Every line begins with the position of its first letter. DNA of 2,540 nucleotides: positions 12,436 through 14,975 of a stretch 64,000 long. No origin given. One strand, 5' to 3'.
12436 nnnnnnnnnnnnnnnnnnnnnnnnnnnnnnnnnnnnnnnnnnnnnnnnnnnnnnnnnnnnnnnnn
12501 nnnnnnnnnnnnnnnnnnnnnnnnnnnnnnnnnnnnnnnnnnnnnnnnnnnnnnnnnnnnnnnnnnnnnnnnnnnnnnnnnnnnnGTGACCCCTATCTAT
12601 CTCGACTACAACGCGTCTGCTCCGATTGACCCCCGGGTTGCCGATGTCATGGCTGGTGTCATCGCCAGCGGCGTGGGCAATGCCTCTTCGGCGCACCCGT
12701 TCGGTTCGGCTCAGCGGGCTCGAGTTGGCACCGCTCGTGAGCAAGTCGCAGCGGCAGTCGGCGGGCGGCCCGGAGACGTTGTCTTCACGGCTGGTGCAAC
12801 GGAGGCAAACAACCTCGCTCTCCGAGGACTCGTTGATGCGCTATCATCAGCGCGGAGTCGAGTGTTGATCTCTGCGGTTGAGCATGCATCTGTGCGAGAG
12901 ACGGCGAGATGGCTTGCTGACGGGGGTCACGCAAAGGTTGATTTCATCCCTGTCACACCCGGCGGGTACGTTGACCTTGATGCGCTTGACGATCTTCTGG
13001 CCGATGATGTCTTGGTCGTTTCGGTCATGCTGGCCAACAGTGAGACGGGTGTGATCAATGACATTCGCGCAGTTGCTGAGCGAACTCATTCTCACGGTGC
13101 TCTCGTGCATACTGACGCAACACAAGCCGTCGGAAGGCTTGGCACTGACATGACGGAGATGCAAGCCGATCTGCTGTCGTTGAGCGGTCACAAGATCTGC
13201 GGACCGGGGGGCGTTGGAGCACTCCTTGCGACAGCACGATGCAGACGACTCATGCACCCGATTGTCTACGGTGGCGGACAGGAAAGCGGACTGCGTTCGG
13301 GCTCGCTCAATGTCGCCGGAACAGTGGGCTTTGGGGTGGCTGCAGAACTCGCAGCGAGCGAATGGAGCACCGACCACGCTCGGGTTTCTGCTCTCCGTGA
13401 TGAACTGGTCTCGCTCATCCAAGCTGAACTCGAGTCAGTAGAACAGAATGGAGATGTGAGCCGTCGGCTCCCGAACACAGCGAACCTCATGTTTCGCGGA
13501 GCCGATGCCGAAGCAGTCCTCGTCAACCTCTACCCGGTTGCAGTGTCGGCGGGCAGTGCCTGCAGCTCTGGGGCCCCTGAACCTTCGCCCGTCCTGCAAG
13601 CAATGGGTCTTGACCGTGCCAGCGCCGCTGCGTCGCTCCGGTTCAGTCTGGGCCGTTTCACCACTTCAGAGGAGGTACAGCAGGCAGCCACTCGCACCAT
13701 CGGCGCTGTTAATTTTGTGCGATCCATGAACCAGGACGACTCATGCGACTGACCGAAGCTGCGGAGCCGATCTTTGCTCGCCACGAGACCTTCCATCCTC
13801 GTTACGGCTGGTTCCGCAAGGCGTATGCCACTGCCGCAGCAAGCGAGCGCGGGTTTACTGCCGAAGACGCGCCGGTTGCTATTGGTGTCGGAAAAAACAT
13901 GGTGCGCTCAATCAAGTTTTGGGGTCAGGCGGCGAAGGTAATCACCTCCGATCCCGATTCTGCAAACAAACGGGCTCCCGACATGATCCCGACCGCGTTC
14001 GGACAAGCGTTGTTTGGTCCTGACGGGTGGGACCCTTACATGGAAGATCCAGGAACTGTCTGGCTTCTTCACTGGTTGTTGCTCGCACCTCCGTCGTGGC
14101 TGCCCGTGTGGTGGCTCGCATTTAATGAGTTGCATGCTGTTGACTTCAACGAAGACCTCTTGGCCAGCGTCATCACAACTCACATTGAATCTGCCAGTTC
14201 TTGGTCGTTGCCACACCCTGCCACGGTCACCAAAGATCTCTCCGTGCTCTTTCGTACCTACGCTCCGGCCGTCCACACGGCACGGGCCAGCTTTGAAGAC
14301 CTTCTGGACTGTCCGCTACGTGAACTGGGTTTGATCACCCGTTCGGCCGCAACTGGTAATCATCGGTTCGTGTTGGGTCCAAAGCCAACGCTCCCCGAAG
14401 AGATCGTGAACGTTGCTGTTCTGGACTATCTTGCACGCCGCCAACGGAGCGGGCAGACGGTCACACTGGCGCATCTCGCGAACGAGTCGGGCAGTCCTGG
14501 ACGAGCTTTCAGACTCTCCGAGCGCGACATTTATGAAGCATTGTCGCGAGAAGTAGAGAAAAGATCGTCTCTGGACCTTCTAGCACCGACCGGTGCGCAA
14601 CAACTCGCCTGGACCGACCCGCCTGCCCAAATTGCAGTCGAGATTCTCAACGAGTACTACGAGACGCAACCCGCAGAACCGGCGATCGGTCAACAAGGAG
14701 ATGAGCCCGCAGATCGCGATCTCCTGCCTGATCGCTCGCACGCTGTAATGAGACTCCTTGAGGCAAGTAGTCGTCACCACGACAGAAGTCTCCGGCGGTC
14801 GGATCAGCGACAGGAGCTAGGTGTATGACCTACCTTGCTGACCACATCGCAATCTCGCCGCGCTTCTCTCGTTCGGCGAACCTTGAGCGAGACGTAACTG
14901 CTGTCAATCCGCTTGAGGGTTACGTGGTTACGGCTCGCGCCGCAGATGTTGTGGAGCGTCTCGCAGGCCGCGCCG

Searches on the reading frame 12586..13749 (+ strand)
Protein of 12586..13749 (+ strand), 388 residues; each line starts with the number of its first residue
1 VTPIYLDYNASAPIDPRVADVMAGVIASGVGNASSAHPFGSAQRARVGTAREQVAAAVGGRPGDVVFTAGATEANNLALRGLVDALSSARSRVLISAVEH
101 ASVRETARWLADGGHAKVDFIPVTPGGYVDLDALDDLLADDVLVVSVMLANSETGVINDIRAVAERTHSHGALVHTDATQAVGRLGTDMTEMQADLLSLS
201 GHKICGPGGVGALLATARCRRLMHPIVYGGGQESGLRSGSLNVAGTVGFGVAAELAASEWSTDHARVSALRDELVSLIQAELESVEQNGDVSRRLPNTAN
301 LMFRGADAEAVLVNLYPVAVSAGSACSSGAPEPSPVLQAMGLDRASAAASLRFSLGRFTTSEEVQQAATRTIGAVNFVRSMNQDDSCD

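Call 71: search_protein_families(library=pfam, proteins=[window:12586-13749:+], max_evalue=0.0001)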
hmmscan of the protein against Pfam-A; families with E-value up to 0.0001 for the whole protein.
window:12586-13749:+ (388 aa): 2 families
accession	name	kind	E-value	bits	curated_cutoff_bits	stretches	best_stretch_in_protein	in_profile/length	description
PF00266.25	Aminotran_5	-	6.9e-68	229.7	21.5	1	4-366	1-370/371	Aminotransferase class-V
PF01212.27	Beta_elim_lyase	-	5.1e-05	23.2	27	1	64-219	49-214/288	Beta-eliminating lyase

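Call 75: search_protein_families(library=padloc, proteins=[window:12586-13749:+], max_evalue=1e-8)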
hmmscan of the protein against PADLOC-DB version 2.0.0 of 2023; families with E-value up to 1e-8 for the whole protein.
window:12586-13749:+ (388 aa): 2 families
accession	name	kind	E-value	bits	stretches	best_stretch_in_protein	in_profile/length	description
PDLC02759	SspA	-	2.9e-124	413.2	1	5-376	1-371/374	SspA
PDLC02657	DndA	-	4.2e-121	402.8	1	4-372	1-369/372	DndA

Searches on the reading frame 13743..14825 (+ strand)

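Call 71: search_protein_families(library=pfam, proteins=[window:13743-14825:+], max_evalue=0.0001)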
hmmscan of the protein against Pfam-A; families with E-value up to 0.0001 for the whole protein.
window:13743-14825:+ (361 aa): 1 family
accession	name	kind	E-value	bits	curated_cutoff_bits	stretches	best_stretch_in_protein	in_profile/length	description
PF13182.11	DUF4007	-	3e-79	266.6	27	1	11-306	1-288/288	Protein of unknown function (DUF4007)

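Call 75: search_protein_families(library=padloc, proteins=[window:13743-14825:+], max_evalue=1e-8)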
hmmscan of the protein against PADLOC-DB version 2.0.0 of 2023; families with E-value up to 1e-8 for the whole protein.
window:13743-14825:+ (361 aa): 10 families
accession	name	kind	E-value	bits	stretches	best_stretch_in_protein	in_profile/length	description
PDLC02768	SspB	-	7.6e-99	328.7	1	10-306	2-295/295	SspB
PDLC02769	SspB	-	4.7e-73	244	1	11-288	3-277/282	SspB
PDLC02766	SspB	-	1.2e-58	196.8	1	11-273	3-264/285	SspB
PDLC02764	SspB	-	9.3e-46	154.4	1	11-274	1-252/276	SspB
PDLC02760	SspB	-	3e-39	133.2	1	11-287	4-267/269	SspB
PDLC02765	SspB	-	3.4e-34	117.2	1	11-275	4-269/292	SspB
PDLC02762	SspB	-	9.7e-27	92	1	11-306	3-291/293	SspB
PDLC02761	SspB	-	2.1e-19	68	1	94-275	112-304/340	SspB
PDLC02763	SspB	-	2.8e-09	35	1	11-184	7-167/279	SspB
PDLC02767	SspB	-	5.3e-09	34.2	0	11-177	8-172/295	SspB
